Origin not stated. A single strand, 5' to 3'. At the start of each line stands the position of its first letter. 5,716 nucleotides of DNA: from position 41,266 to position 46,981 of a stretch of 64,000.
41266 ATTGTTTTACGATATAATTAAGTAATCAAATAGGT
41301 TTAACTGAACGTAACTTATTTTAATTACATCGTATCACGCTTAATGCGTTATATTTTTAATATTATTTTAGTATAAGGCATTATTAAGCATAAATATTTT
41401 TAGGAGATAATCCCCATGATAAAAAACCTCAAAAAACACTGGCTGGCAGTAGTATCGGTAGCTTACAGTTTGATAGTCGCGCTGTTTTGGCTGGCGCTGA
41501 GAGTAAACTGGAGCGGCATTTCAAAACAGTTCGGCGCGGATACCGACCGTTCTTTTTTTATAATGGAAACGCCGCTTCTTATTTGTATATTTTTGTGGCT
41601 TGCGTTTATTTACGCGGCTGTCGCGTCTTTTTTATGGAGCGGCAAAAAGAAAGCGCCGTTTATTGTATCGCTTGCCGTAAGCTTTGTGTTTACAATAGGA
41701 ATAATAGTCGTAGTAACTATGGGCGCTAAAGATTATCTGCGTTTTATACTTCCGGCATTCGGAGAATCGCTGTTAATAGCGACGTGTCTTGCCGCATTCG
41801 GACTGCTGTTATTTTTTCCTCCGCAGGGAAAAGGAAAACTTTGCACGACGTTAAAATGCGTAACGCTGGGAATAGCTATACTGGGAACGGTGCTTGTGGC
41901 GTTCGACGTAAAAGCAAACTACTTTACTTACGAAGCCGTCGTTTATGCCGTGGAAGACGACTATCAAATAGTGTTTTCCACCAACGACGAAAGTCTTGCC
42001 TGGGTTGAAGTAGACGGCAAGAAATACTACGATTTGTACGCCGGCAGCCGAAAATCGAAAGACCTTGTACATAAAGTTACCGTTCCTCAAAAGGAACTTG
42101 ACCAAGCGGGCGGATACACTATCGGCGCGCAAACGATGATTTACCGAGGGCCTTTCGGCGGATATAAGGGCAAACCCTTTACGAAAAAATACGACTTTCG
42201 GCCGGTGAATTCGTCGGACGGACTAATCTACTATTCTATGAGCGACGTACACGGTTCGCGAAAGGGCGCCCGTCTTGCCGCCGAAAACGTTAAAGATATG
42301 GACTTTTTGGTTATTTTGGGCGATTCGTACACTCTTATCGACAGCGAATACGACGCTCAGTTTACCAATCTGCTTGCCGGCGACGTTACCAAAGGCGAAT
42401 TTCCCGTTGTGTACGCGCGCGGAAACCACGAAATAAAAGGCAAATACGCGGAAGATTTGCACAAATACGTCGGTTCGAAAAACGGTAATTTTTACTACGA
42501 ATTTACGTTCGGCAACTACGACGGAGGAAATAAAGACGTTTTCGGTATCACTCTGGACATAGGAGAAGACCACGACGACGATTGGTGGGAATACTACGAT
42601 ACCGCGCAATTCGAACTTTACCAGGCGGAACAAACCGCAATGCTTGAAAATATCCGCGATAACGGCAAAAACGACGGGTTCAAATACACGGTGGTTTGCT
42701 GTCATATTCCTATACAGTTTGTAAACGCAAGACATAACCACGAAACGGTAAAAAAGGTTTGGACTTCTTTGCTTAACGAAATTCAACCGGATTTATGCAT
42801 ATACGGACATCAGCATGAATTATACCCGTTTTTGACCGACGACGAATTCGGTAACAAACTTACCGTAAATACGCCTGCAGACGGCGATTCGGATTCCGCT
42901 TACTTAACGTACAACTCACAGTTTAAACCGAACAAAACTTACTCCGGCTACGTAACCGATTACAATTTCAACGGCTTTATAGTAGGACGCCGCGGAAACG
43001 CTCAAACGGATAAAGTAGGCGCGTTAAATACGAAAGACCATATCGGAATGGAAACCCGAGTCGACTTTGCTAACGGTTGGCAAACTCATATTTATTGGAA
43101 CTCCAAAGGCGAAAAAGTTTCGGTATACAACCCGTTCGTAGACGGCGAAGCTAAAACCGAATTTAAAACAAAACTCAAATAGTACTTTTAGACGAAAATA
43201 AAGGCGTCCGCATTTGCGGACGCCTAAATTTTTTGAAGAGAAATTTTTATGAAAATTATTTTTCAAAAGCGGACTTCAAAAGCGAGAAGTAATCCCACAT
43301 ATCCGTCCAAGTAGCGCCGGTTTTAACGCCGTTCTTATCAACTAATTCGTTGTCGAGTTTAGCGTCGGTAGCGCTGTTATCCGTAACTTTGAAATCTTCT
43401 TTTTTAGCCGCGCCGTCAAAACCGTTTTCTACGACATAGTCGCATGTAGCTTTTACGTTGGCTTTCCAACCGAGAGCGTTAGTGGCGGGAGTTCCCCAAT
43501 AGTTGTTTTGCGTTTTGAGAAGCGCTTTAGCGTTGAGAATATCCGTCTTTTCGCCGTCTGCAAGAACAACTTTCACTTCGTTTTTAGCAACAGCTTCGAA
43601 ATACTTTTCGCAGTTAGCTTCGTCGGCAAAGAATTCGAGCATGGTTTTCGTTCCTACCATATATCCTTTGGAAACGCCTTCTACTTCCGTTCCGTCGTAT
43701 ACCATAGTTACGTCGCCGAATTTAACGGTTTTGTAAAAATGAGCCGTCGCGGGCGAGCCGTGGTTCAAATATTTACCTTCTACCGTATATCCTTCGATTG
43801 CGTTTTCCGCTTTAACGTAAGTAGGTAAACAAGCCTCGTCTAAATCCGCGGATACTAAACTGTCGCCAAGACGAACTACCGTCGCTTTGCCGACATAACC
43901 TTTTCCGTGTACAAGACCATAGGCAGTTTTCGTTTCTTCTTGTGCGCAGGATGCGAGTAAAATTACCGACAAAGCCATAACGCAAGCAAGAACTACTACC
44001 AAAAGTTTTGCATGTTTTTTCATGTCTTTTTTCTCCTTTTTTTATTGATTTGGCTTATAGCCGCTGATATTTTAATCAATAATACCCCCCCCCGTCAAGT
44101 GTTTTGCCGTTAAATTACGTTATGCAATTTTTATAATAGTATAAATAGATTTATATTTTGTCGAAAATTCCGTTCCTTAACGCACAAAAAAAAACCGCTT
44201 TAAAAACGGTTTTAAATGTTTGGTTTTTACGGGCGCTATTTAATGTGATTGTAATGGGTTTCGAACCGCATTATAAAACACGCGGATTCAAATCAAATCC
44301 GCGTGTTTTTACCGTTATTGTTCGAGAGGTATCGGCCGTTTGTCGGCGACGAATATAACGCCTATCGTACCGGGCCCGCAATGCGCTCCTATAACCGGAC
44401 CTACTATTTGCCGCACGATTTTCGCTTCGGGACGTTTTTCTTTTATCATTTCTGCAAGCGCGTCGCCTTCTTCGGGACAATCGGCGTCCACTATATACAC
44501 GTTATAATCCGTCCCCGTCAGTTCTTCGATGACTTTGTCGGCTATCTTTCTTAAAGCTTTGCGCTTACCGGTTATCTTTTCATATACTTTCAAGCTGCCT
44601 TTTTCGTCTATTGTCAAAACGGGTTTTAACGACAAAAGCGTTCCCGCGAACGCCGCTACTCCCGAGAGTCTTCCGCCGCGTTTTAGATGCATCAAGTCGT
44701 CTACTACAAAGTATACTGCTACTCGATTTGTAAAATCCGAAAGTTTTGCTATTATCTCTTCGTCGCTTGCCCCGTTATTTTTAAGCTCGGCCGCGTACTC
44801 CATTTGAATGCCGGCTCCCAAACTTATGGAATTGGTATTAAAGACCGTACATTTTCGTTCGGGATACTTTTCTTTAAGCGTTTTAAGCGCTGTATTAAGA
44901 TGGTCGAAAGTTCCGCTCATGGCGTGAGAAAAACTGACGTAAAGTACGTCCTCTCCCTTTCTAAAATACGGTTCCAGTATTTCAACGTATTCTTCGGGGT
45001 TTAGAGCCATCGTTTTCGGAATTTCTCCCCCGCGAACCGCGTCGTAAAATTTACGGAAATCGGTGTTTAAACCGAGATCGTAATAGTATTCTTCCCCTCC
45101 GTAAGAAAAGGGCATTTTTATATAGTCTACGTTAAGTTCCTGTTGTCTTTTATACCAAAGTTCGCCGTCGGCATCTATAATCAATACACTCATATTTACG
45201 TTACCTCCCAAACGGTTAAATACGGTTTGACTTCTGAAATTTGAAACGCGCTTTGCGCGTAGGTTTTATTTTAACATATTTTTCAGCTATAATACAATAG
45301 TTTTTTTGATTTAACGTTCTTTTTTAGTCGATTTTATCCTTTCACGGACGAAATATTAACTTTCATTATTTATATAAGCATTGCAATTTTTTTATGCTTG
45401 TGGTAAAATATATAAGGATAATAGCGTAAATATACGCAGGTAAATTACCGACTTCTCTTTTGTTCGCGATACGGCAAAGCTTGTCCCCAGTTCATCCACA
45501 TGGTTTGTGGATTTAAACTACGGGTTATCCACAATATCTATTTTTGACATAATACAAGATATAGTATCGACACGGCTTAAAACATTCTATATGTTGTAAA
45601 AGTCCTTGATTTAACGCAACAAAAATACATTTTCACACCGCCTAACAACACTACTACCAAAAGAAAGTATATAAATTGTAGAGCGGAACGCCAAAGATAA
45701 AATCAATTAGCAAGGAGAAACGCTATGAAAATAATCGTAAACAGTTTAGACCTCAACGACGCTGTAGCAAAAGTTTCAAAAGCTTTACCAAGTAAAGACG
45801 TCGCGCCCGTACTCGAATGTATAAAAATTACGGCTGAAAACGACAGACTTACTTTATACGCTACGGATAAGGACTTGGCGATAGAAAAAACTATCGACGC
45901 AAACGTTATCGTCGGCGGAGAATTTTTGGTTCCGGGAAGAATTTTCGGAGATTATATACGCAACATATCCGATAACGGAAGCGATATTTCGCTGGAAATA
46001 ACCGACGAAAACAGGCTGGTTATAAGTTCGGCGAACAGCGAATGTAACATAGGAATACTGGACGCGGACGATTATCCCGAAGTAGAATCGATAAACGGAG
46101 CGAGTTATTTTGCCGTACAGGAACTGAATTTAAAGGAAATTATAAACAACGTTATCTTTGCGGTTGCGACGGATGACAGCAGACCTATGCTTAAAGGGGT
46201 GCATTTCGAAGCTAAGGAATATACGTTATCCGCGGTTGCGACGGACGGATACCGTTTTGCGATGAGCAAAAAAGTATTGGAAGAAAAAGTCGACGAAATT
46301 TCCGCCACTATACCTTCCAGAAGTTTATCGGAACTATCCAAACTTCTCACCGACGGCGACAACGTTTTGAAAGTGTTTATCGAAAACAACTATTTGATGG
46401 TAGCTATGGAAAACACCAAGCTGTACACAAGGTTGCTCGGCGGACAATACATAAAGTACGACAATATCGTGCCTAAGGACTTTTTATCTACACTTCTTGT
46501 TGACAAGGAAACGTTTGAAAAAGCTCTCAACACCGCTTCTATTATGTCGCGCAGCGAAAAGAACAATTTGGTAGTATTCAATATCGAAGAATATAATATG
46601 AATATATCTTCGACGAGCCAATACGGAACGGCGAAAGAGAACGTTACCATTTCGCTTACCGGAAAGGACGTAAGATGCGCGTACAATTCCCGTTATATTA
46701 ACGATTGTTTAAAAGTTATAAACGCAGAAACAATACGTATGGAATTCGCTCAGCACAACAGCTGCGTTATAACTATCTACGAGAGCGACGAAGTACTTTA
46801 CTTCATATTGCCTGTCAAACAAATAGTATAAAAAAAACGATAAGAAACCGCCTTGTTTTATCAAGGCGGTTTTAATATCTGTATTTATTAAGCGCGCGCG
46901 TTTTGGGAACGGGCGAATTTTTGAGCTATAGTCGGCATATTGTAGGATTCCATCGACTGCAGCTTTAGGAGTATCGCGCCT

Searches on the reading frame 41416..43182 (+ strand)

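Call 6: search_protein_families(library=pfam, proteins=[window:41416-43182:+])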
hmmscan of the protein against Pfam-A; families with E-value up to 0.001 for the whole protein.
window:41416-43182:+ (588 aa): 1 family
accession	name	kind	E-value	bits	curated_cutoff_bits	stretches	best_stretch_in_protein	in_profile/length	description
PF00149.33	Metallophos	-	4.9e-12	47.1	21.5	1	275-468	6-190/191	Calcineurin-like phosphoesterase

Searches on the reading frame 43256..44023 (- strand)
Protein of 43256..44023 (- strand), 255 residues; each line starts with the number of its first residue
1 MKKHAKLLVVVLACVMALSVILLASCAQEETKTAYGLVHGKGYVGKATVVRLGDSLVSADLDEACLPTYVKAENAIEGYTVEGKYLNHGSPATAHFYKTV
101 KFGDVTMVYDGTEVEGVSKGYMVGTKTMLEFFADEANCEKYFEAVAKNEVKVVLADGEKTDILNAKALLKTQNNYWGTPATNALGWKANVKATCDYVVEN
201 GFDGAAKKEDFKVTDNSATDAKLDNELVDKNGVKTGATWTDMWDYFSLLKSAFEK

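Call 7: search_protein_families(library=pfam, proteins=[window:43256-44023:-])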
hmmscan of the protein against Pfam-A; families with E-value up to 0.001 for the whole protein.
window:43256-44023:- (255 aa): 0 families

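Call 13: find_encoding_contigs(protein=window:43256-44023:-, flank=3000, max_places=10)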
Protein window:43256-44023:- (255 aa): 24 contigs read that carry it; 10 places shown.
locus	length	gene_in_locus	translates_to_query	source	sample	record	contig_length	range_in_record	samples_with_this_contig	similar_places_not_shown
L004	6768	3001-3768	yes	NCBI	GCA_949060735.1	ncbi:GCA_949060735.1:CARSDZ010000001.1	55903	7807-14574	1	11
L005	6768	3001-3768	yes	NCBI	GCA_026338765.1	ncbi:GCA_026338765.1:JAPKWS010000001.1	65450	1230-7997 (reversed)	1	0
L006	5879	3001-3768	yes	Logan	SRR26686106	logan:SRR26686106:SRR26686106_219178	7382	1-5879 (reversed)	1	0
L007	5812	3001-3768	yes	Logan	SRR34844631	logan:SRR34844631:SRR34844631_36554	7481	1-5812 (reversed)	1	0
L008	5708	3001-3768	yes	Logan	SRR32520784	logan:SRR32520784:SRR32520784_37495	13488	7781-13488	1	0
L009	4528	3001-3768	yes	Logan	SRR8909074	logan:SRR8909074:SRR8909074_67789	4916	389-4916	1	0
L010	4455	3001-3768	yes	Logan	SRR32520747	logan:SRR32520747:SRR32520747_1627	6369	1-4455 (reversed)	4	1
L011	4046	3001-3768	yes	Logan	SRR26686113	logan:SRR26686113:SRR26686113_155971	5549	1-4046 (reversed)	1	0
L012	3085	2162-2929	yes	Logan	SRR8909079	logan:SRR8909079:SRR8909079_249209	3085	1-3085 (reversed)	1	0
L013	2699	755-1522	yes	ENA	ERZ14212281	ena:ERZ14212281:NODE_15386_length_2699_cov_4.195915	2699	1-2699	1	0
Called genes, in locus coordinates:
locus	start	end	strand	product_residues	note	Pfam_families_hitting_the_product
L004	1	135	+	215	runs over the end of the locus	PF02915:Rubrerythrin, PF21349:RUBY_RBDX (weak)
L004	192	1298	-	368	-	PF00712:DNA_pol3_beta, PF02767:DNA_pol3_beta_2, PF02768:DNA_pol3_beta_3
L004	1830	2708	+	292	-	PF02645:DegV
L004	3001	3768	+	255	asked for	-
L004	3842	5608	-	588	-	PF00149:Metallophos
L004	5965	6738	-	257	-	PF00106:adh_short, PF13561:adh_short_C2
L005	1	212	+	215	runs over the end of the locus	PF02915:Rubrerythrin, PF21349:RUBY_RBDX (weak)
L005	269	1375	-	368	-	PF00712:DNA_pol3_beta, PF02767:DNA_pol3_beta_2, PF02768:DNA_pol3_beta_3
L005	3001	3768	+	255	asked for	-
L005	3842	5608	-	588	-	PF00149:Metallophos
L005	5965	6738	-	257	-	PF00106:adh_short, PF13561:adh_short_C2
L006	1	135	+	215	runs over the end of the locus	PF02915:Rubrerythrin, PF21349:RUBY_RBDX (weak)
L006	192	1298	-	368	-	PF00712:DNA_pol3_beta, PF02767:DNA_pol3_beta_2, PF02768:DNA_pol3_beta_3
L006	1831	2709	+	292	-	PF02645:DegV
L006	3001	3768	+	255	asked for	-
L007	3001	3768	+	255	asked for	-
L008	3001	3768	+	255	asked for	-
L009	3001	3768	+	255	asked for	-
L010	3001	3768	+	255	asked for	-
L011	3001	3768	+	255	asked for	-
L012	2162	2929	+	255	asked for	-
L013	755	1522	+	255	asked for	-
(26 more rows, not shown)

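Call 39: find_homologous_proteins(query=window:43256-44023:-, max_evalue=0.00001)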
Query window:43256-44023:- (255 aa): 150 proteins with E <= 0.00001 among 616 candidates; the best 120 are listed.
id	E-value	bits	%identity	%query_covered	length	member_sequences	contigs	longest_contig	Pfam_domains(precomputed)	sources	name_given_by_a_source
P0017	5.8e-164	561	99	100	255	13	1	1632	-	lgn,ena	-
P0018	1.4e-137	475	84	99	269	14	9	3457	-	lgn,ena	-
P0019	1.9e-124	432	77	100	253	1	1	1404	-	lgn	-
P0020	3.1e-122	425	79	90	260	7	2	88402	-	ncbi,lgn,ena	-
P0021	1.9e-121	422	75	100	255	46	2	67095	-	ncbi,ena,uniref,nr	ncbi:MAG TPA: hypothetical protein IAC95_02410 [Candidatus Fimimonas gallinarum]|uniref:Uncharacteri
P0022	3.7e-121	421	75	100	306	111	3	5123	-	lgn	-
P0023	3.7e-121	421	76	100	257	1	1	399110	-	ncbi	-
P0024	8.9e-121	420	76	100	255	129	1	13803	-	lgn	-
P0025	1.8e-120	419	75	100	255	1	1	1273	-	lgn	-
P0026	3.4e-118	411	75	100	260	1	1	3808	-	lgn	-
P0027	5.6e-117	407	74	100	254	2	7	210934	-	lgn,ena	-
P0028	8.1e-117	407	75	100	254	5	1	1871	-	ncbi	ncbi:MAG: hypothetical protein ACI4QL_04230 [Candidatus Fimimonas sp.]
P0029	1.6e-116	406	73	100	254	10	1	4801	-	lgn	-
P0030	1.7e-114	399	72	100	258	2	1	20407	-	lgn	-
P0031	3.8e-113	395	72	100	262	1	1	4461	-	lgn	-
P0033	7.3e-98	345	65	100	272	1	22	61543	-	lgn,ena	-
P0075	3.0e-66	241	52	98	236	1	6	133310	-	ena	-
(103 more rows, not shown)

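Call 40: find_encoding_contigs(protein=P0021, flank=10000, max_places=5)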
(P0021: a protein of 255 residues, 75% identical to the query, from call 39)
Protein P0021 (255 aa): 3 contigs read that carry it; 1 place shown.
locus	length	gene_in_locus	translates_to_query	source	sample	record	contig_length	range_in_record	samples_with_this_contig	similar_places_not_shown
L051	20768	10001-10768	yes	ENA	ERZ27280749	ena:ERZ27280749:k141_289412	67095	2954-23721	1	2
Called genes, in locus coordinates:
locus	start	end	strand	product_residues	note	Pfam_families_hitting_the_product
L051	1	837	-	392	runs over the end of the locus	PF14022:DUF4238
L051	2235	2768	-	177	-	PF14277:DUF4364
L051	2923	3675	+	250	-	-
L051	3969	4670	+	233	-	PF01259:SAICAR_synt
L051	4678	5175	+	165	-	PF22811:Zn_ribbon_NrdR, PF03477:ATP-cone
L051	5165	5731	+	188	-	PF00931:NB-ARC (weak), PF00485:PRK (faint), PF13238:AAA_18 (weak)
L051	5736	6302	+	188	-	PF01928:CYTH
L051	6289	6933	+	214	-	PF00702:Hydrolase, PF12710:HAD (weak), PF13419:HAD_2, PF13242:Hydrolase_like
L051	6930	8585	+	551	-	PF00654:Voltage_CLC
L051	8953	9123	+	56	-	PF12797:Fer4_2 (faint), PF12837:Fer4_6 (faint), PF13237:Fer4_10 (weak), PF14697:Fer4_21 (weak), PF13187:Fer4_9 (weak), PF12838:Fer4_7 (weak), PF25160:LdpA_Fe-S-bd (weak), PF00037:Fer4 (weak), +1 more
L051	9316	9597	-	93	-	-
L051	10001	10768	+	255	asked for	-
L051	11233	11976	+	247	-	PF03602:Cons_hypoth95, PF05175:MTS, PF02475:TRM5-TYW2_MTfase, PF13847:Methyltransf_31 (weak), PF13649:Methyltransf_25 (weak)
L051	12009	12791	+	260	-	PF00590:TP_methylase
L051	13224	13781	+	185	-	PF04542:Sigma70_r2, PF08281:Sigma70_r4_2, PF04545:Sigma70_r4 (weak)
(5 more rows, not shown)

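Call 41: find_encoding_contigs(protein=P0033, flank=10000, max_places=6)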
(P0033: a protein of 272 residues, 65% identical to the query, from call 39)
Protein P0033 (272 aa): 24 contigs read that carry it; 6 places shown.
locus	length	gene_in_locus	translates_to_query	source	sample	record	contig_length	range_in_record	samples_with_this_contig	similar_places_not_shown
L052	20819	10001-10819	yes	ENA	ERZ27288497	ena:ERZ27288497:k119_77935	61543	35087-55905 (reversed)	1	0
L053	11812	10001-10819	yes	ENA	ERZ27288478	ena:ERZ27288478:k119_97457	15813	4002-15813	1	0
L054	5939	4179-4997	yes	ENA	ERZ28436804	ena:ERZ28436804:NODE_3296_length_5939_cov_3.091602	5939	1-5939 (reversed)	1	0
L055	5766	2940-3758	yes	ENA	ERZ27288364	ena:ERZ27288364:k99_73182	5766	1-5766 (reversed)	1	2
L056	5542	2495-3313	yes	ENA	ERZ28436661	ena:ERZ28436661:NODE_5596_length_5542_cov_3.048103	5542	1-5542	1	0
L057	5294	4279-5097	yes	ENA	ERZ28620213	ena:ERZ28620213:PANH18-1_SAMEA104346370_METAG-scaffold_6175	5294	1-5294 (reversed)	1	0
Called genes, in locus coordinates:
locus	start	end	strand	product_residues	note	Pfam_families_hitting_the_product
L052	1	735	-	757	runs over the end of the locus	PF02026:RyR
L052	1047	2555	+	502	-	PF01073:3Beta_HSD, PF01370:Epimerase, PF02719:Polysacc_synt_2, PF04321:RmlD_sub_bind (weak), PF07993:NAD_binding_4 (weak), PF16363:GDP_Man_Dehyd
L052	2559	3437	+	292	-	PF12724:Flavodoxin_5, PF00037:Fer4 (faint), PF12838:Fer4_7 (weak), PF13187:Fer4_9 (weak), PF13484:Fer4_16 (faint)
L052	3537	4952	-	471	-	PF11638:DnaA_N, PF00308:Bac_DnaA, PF03969:AFG1_ATPase (faint), PF01695:IstB_IS21, PF00004:AAA (weak), PF08299:Bac_DnaA_C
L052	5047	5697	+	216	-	PF02915:Rubrerythrin, PF21349:RUBY_RBDX (faint)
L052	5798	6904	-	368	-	PF00712:DNA_pol3_beta, PF02767:DNA_pol3_beta_2, PF02768:DNA_pol3_beta_3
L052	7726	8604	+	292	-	PF02645:DegV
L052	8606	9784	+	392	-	-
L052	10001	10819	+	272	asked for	-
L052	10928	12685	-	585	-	PF00149:Metallophos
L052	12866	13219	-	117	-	PF04480:DUF559, PF18741:MTES_1575 (weak)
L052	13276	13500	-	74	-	PF02604:PhdYeFM_antitox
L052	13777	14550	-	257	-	PF00106:adh_short, PF13561:adh_short_C2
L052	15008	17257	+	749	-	PF09479:Flg_new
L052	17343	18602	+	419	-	PF01547:SBP_bac_1, PF13416:SBP_bac_8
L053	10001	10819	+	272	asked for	-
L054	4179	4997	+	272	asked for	-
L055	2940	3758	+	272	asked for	-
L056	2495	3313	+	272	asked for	-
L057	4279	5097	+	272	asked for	-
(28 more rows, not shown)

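Call 42: find_encoding_contigs(protein=P0075, flank=10000, max_places=5)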
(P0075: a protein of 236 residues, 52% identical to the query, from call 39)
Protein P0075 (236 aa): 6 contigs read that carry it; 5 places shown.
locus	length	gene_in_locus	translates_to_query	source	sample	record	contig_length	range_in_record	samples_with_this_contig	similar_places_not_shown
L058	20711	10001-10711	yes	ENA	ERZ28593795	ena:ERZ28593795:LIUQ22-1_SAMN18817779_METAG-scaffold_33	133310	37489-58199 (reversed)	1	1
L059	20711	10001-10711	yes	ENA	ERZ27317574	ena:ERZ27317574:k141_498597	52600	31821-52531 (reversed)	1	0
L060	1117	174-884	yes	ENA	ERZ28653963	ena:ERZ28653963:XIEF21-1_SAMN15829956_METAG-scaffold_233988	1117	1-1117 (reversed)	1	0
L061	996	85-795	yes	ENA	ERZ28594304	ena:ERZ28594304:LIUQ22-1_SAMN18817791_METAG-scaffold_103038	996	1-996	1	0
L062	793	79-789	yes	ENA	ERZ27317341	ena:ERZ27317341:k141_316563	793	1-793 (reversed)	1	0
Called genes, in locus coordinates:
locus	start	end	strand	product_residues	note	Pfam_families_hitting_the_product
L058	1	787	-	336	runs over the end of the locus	PF03747:ADP_ribosyl_GH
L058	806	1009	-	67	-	-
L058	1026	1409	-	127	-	PF03118:RNA_pol_A_CTD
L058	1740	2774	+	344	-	PF13306:LRR_5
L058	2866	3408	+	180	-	PF00149:Metallophos, PF12850:Metallophos_2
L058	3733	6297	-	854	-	-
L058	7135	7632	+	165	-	-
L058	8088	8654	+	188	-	-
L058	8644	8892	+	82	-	-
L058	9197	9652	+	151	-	-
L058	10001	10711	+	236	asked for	-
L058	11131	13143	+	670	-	PF02424:ApbE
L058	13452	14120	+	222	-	PF07456:Hpre_diP_synt_I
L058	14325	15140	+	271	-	PF08543:Phos_pyr_kin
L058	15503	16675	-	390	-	PF01996:F420_ligase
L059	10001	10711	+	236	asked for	-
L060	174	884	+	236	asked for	-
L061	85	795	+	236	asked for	-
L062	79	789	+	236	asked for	-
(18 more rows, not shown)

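Call 61: search_protein_families(library=pfam, proteins=[window:43256-44023:-], max_evalue=1)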
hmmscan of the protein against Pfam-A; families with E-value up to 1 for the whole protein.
window:43256-44023:- (255 aa): 0 families

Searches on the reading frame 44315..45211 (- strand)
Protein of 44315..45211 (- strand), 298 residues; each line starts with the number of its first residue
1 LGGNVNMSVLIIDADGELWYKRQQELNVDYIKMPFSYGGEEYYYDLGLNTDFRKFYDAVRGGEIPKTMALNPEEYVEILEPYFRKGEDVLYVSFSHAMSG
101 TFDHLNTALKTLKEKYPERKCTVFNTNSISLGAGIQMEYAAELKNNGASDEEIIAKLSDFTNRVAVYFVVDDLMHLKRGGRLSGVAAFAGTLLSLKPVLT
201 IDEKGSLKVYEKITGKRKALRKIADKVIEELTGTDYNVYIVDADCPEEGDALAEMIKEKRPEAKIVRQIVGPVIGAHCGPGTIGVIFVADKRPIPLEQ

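Call 6: search_protein_families(library=pfam, proteins=[window:44315-45211:-])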
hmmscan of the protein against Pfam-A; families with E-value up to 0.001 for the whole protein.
window:44315-45211:- (298 aa): 1 family
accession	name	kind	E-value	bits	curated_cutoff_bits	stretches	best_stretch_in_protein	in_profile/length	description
PF02645.21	DegV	-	7.7e-64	216.1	27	1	11-289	5-279/280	Uncharacterised protein, DegV family COG1307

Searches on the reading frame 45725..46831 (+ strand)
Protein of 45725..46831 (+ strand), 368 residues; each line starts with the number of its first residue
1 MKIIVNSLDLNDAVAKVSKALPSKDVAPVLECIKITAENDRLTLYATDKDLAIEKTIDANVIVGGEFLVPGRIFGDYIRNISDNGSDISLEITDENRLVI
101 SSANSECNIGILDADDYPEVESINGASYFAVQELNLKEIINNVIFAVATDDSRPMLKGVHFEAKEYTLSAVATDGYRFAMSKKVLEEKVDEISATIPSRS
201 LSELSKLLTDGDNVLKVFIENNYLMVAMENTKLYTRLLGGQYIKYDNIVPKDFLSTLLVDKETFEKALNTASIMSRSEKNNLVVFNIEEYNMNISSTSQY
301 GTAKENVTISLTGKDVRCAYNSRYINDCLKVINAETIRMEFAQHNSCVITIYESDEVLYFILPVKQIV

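Call 6: search_protein_families(library=pfam, proteins=[window:45725-46831:+])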
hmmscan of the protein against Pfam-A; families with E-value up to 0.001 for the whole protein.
window:45725-46831:+ (368 aa): 3 families
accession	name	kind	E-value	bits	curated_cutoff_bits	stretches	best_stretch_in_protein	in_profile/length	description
PF02767.21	DNA_pol3_beta_2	-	6.3e-35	120.4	27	2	132-242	3-114/116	DNA polymerase III beta subunit, central domain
PF00712.24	DNA_pol3_beta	-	4.8e-34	117.5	24.4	2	1-120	1-119/120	DNA polymerase III beta subunit, N-terminal domain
PF02768.20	DNA_pol3_beta_3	-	3.8e-20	72.3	27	1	248-364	3-120/121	DNA polymerase III beta subunit, C-terminal domain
